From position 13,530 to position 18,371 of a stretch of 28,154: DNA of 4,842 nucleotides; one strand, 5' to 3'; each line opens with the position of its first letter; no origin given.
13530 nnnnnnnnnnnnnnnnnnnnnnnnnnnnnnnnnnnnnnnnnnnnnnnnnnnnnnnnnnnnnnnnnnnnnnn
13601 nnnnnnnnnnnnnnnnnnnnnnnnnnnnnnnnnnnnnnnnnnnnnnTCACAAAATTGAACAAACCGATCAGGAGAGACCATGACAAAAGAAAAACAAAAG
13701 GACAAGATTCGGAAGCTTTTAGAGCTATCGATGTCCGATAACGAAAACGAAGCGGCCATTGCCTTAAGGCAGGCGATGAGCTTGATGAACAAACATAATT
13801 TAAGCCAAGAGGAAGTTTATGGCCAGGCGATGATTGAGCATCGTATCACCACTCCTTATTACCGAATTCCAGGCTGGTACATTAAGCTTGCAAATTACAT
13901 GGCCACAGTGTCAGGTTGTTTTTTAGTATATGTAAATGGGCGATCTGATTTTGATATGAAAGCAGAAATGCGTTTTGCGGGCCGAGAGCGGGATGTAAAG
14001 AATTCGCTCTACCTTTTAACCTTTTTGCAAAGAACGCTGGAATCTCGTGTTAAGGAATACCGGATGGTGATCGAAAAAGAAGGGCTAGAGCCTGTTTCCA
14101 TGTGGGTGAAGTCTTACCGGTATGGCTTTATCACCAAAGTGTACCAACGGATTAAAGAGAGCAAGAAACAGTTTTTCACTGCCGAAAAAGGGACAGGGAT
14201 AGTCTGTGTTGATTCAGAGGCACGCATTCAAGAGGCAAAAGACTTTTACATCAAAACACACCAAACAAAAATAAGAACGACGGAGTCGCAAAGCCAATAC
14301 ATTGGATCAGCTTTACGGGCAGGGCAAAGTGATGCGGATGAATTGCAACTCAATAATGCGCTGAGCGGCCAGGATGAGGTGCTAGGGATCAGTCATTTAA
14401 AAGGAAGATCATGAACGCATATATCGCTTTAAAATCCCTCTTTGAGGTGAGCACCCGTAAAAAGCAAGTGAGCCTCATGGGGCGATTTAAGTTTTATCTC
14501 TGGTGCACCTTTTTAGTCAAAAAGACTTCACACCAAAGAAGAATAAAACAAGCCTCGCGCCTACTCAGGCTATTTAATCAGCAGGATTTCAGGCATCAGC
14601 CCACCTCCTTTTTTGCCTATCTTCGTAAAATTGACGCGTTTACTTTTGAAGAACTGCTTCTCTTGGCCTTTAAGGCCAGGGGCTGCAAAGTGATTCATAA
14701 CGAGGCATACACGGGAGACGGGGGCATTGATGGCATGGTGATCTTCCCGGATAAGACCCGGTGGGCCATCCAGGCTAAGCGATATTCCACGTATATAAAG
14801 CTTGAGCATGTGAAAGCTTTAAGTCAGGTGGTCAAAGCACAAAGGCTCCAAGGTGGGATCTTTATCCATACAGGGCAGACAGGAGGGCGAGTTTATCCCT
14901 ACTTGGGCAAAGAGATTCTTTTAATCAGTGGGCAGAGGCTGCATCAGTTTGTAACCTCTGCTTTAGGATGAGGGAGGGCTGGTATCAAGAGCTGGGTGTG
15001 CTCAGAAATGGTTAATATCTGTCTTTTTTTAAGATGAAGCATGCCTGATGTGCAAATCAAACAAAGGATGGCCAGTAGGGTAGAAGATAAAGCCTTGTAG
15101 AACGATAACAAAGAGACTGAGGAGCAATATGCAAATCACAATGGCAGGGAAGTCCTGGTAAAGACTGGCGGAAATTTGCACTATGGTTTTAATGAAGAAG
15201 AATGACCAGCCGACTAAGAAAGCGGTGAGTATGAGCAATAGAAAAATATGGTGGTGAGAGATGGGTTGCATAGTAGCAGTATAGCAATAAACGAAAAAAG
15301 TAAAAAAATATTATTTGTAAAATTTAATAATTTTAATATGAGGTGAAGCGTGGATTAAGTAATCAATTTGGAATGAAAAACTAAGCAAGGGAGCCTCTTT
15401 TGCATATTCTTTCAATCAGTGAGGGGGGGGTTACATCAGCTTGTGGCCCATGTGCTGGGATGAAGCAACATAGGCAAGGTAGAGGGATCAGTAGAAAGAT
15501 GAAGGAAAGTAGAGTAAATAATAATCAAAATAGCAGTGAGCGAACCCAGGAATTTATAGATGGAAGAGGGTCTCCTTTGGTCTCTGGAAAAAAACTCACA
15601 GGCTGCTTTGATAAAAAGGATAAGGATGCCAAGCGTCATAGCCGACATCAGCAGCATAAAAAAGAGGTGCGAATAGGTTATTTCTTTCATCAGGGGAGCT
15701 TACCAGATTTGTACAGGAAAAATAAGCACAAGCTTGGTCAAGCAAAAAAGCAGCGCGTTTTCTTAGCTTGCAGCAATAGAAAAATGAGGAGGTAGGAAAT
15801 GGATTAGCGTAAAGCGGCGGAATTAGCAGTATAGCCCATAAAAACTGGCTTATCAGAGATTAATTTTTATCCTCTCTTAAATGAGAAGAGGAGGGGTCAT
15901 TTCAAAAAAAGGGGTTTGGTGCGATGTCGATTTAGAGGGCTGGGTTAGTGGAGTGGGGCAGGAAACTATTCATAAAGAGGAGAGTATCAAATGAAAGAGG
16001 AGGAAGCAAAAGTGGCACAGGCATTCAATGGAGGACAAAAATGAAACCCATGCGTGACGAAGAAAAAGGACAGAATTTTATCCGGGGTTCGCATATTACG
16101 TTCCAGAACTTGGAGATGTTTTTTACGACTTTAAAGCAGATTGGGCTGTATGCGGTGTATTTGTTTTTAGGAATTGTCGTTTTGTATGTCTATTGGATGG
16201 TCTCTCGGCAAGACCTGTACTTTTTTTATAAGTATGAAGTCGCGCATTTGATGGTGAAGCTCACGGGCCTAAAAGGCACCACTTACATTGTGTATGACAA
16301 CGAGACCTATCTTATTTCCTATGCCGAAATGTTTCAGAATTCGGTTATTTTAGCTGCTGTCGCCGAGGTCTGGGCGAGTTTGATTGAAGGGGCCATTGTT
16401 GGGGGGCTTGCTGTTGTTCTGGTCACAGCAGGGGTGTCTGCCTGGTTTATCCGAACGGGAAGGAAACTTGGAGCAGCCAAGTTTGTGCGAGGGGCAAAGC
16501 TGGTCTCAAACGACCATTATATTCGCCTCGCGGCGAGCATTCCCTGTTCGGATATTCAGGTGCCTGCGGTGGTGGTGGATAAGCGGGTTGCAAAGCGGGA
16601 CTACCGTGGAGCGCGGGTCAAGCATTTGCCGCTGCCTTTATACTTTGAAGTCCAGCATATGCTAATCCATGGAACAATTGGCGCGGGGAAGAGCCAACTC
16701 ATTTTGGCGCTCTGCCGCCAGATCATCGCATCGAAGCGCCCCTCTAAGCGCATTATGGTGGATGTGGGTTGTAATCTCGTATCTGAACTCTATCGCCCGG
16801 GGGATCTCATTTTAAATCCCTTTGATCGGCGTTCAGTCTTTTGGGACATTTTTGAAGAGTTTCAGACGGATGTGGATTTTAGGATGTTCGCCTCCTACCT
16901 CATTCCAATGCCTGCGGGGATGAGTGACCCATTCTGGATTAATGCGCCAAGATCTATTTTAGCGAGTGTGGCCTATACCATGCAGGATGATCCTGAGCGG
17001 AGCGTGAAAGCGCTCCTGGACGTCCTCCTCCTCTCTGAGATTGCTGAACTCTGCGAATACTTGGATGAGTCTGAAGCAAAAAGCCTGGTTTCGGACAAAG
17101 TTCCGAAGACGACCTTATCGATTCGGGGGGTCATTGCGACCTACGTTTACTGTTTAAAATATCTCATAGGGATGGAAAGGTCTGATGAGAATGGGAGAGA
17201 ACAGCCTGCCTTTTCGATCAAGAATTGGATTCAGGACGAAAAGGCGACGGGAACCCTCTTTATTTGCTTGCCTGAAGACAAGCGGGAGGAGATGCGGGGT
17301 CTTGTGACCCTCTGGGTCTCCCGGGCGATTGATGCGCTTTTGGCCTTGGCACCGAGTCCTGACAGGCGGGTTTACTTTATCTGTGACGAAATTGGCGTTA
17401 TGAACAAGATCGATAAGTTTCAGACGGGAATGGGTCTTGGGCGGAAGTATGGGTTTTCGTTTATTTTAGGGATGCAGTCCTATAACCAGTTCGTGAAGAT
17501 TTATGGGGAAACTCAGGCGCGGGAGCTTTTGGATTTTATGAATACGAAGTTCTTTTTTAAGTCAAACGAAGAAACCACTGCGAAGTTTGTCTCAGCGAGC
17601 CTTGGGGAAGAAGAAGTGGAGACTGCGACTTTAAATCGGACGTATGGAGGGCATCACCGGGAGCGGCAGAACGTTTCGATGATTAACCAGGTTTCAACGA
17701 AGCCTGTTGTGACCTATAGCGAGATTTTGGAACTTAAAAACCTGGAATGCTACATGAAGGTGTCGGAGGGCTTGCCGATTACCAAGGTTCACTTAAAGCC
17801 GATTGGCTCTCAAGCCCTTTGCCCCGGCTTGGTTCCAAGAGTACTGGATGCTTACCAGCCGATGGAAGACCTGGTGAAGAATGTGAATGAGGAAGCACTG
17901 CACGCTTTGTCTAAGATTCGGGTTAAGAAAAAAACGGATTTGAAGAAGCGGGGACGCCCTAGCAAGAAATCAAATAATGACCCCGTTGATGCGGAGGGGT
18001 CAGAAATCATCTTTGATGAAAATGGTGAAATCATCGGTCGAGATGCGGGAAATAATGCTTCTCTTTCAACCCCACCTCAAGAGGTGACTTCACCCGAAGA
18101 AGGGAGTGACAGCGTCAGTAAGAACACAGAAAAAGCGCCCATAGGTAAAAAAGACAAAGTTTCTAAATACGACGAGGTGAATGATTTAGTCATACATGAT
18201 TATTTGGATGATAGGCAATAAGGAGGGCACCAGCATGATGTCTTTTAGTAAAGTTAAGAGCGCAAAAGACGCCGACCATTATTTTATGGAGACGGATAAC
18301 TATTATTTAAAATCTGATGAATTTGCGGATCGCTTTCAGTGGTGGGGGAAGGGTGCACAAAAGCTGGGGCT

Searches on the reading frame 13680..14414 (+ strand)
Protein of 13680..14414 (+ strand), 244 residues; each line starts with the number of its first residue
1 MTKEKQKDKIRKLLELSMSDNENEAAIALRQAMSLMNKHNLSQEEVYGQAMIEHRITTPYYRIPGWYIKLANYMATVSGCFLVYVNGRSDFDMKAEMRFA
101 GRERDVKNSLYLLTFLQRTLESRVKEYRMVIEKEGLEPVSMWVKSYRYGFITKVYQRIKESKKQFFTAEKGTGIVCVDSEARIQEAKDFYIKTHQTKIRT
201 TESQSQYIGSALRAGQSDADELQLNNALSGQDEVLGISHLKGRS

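Call 5: search_protein_families(library=pfam, proteins=[window:13680-14414:+], max_evalue=0.01)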
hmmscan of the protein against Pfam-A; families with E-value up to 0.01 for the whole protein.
window:13680-14414:+ (244 aa): 4 families
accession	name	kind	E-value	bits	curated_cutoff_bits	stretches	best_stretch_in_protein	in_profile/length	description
PF23771.1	DUF7168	-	9.6e-13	48.4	25.5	1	57-170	11-118/140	Domain of unknown function (DUF7168)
PF10979.13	DUF2786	-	2.9e-11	43.6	23.9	1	7-43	3-40/40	Protein of unknown function (DUF2786)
PF02971.19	FTCD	-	0.00029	21.2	24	1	123-204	39-119/145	Formiminotransferase domain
PF11455.13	MazE-like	-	0.0016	18.8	22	1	122-147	2-27/65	Antitoxin MazE-like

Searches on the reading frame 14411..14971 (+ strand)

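Call 5: search_protein_families(library=pfam, proteins=[window:14411-14971:+], max_evalue=0.01)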
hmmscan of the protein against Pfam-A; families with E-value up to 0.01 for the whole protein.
window:14411-14971:+ (186 aa): 3 families
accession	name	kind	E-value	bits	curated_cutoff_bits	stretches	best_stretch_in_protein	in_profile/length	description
PF04471.18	Mrr_cat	-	3.4e-19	69.5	21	1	71-180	1-114/115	Restriction endonuclease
PF22722.2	NA-iREase1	-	2.4e-07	31.1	27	1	87-155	9-78/106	NACHT-associated inactive Restriction Endonuclease 1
PF13156.12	Mrr_cat_2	-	0.0027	18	22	1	100-156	26-85/127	Restriction endonuclease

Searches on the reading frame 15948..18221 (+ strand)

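Call 5: search_protein_families(library=pfam, proteins=[window:15948-18221:+], max_evalue=0.01)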
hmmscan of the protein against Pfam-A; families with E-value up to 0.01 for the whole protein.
window:15948-18221:+ (757 aa): 3 families
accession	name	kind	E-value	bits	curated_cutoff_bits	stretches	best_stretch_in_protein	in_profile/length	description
PF10412.15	TrwB_AAD_bind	-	2.4e-98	330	20.5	1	226-617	6-387/387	Type IV secretion-system coupling protein DNA-binding domain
PF12696.13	TraG-D_C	-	3.2e-26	92.2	22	1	474-597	1-125/126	TraM recognition site of TraD and TraG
PF02534.20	T4SS-DNA_transf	-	8.1e-16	58.4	20.1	1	375-598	206-425/468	Type IV secretory system Conjugative DNA transfer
